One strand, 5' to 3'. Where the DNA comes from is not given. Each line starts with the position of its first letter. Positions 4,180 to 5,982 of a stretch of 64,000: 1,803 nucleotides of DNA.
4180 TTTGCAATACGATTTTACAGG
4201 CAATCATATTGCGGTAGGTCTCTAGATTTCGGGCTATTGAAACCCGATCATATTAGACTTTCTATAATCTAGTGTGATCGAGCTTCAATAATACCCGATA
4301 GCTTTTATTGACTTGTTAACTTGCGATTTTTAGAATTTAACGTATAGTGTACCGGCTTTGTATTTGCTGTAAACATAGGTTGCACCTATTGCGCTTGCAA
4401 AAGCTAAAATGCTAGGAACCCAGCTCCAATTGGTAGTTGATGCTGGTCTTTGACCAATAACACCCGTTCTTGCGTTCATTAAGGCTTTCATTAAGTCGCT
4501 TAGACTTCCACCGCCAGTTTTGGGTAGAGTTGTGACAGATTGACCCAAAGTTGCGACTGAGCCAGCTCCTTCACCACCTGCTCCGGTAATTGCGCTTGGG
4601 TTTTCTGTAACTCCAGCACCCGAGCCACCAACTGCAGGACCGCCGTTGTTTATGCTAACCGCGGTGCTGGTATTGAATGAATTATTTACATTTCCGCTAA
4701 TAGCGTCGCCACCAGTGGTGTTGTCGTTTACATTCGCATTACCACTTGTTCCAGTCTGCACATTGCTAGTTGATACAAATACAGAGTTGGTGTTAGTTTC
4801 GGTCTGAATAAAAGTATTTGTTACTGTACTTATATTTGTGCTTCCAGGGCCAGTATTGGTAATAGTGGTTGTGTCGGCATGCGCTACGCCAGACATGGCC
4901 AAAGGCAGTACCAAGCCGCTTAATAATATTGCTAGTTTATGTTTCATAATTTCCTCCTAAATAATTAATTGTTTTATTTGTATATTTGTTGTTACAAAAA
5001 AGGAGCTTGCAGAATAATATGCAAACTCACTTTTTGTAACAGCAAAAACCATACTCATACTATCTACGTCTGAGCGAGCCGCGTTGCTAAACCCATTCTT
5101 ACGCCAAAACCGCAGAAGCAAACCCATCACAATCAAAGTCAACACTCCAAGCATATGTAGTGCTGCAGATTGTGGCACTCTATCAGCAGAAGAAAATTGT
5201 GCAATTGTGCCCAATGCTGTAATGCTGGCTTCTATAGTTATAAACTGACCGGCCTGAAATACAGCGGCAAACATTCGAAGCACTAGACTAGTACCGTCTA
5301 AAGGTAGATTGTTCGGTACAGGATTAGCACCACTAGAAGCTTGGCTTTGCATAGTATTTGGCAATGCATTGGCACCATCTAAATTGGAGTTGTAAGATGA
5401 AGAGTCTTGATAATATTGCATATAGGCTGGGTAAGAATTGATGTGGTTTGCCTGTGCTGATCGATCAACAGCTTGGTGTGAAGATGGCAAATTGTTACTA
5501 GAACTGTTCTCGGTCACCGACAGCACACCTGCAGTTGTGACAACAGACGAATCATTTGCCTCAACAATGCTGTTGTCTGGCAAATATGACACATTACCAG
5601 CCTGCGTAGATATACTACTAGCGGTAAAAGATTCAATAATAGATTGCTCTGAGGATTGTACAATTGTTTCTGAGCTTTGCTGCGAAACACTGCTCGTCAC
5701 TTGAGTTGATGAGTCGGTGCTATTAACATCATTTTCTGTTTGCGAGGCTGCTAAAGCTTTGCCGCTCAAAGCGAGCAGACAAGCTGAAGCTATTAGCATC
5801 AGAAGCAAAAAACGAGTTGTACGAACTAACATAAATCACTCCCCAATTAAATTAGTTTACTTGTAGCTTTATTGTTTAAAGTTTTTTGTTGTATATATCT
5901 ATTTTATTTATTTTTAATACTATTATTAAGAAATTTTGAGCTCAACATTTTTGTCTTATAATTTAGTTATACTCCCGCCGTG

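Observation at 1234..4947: Three tandem genes encoding secreted proteins built from an unnamed 'TGPxSNN…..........' repeat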

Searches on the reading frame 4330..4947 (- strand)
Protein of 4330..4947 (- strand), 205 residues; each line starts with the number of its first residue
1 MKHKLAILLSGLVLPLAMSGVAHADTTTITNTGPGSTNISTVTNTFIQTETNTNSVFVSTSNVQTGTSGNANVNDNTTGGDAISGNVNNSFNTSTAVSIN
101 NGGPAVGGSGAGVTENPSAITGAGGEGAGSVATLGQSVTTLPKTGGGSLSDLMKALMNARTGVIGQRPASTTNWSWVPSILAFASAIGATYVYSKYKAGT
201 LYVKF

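Call 3: search_protein_families(library=pfam, proteins=[window:4330-4947:-], max_evalue=1)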
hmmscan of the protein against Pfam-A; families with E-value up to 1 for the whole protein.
window:4330-4947:- (205 aa): 1 family
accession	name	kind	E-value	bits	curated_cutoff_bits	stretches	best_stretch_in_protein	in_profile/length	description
PF23379.1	DUF7096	-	0.14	12.4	27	1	1-98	1-76/208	Domain of unknown function (DUF7096)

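Call 4: search_protein_families(library=ncbifam, proteins=[window:4330-4947:-], max_evalue=1)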
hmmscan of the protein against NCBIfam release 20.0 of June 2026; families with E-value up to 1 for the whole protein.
window:4330-4947:- (205 aa): 0 families

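Call 44: find_homologous_proteins(query=window:4330-4947:-, max_evalue=0.001)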
Query window:4330-4947:- (205 aa): 35 proteins with E <= 0.001 among 1057 candidates.
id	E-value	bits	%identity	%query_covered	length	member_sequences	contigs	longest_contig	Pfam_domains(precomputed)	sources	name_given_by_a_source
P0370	1.0e-119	415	100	100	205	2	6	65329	-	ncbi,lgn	-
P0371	1.4e-87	310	77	100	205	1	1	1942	-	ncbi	-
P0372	2.5e-64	235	62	100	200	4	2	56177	-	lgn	-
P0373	3.1e-60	221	59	100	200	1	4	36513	-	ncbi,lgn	-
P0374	8.6e-59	217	60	96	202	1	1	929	-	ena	-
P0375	1.0e-58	216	58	100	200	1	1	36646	-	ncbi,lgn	-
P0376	2.7e-35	140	46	98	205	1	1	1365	-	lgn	-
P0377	4.1e-34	136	46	96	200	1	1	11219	-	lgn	-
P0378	7.2e-34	135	49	96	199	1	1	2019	-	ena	-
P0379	9.1e-34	135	45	98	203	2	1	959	-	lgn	-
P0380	3.5e-33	133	46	98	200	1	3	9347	-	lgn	-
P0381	8.3e-33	132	47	91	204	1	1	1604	-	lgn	-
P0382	1.9e-28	118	45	96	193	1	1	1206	-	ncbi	-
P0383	7.0e-28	116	44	95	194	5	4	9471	-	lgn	-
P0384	8.3e-28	116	44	94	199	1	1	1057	-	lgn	-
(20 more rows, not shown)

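Call 72: search_protein_families(library=phrogs, proteins=[window:4330-4947:-], max_evalue=0.1)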
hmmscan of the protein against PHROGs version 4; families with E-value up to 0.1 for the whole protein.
window:4330-4947:- (205 aa): 0 families

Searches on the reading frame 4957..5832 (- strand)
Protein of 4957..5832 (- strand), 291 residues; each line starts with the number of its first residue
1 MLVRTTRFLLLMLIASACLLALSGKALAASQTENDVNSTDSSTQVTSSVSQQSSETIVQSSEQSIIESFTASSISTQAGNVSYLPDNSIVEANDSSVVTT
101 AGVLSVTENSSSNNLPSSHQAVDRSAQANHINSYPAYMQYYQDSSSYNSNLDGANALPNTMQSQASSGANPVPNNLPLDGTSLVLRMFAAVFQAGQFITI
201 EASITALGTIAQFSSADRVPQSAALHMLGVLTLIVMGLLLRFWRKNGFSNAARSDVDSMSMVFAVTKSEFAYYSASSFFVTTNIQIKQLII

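Call 3: search_protein_families(library=pfam, proteins=[window:4957-5832:-], max_evalue=1)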
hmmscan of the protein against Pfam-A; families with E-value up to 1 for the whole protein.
window:4957-5832:- (291 aa): 0 families

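Call 4: search_protein_families(library=ncbifam, proteins=[window:4957-5832:-], max_evalue=1)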
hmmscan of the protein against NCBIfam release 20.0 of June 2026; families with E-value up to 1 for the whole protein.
window:4957-5832:- (291 aa): 0 families

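Call 72: search_protein_families(library=phrogs, proteins=[window:4957-5832:-], max_evalue=0.1)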
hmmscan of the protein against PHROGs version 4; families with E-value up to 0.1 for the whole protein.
window:4957-5832:- (291 aa): 0 families
